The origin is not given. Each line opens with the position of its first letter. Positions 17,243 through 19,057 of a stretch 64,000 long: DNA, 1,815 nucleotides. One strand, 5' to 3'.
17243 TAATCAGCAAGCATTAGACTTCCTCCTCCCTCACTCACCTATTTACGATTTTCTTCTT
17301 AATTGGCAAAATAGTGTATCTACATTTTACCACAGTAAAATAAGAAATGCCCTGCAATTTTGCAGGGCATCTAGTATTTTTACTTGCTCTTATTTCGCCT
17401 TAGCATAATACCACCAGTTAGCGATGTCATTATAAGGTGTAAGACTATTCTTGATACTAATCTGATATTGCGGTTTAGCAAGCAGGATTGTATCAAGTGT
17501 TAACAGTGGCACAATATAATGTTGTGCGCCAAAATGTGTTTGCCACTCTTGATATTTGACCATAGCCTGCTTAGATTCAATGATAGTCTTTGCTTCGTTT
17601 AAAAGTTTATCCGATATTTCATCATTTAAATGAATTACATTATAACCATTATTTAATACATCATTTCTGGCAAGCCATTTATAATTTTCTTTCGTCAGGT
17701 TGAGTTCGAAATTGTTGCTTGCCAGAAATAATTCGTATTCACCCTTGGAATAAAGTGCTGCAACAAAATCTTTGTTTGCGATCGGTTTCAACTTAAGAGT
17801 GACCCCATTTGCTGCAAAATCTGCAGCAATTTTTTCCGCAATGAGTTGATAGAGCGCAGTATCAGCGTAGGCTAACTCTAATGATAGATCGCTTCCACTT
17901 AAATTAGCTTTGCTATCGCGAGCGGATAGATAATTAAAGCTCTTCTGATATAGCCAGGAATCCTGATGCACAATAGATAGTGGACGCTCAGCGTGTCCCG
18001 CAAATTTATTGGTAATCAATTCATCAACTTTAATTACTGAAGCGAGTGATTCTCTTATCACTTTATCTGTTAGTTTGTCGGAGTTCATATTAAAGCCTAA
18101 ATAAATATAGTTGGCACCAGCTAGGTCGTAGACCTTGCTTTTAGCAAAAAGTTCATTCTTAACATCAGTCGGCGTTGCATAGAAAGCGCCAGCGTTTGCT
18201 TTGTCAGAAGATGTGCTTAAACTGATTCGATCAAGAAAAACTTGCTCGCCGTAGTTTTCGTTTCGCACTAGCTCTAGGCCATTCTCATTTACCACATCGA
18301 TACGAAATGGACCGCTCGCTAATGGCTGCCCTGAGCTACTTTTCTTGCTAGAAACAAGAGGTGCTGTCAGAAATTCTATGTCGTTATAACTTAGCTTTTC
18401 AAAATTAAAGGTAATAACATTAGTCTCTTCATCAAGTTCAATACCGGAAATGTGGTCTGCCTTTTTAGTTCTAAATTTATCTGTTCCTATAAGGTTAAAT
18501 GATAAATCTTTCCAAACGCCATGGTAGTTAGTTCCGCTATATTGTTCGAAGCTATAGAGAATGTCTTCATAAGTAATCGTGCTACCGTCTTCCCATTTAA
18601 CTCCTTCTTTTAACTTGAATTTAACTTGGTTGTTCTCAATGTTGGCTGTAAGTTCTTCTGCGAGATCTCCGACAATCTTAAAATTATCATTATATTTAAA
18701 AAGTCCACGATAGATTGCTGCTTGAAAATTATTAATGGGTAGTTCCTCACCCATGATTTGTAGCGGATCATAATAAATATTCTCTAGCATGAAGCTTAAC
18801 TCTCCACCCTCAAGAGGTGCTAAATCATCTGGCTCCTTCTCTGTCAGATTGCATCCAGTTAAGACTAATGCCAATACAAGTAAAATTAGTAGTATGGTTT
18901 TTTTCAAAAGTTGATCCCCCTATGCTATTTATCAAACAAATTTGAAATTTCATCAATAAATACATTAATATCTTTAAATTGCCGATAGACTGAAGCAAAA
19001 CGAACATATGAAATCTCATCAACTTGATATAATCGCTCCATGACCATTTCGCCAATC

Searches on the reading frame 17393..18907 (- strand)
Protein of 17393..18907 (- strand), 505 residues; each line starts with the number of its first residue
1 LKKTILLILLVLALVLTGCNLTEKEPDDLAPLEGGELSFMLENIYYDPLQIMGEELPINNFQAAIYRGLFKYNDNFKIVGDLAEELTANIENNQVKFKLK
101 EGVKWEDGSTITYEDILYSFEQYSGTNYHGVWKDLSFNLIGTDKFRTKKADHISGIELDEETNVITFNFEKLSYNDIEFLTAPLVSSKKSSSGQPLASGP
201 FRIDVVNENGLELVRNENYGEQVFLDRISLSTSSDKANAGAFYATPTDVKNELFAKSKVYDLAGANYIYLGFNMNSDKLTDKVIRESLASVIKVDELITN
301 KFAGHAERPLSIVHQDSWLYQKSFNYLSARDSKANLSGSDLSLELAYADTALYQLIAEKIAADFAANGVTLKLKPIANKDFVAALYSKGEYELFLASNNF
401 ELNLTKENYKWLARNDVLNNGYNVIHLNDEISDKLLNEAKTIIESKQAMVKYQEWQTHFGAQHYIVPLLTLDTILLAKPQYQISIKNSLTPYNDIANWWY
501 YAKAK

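Call 4: search_protein_families(library=pfam, proteins=[window:17393-18907:-], max_evalue=1)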
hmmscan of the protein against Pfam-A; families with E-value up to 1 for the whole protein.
window:17393-18907:- (505 aa): 2 families
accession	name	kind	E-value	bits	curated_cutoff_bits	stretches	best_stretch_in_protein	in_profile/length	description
PF00496.27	SBP_bac_5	-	6.4e-32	111.5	32.4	1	77-405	1-353/368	Bacterial extracellular solute-binding proteins, family 5 Middle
PF08139.17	LPAM_1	-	0.0056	17.5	20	1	1-20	1-18/18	Prokaryotic membrane lipoprotein lipid attachment site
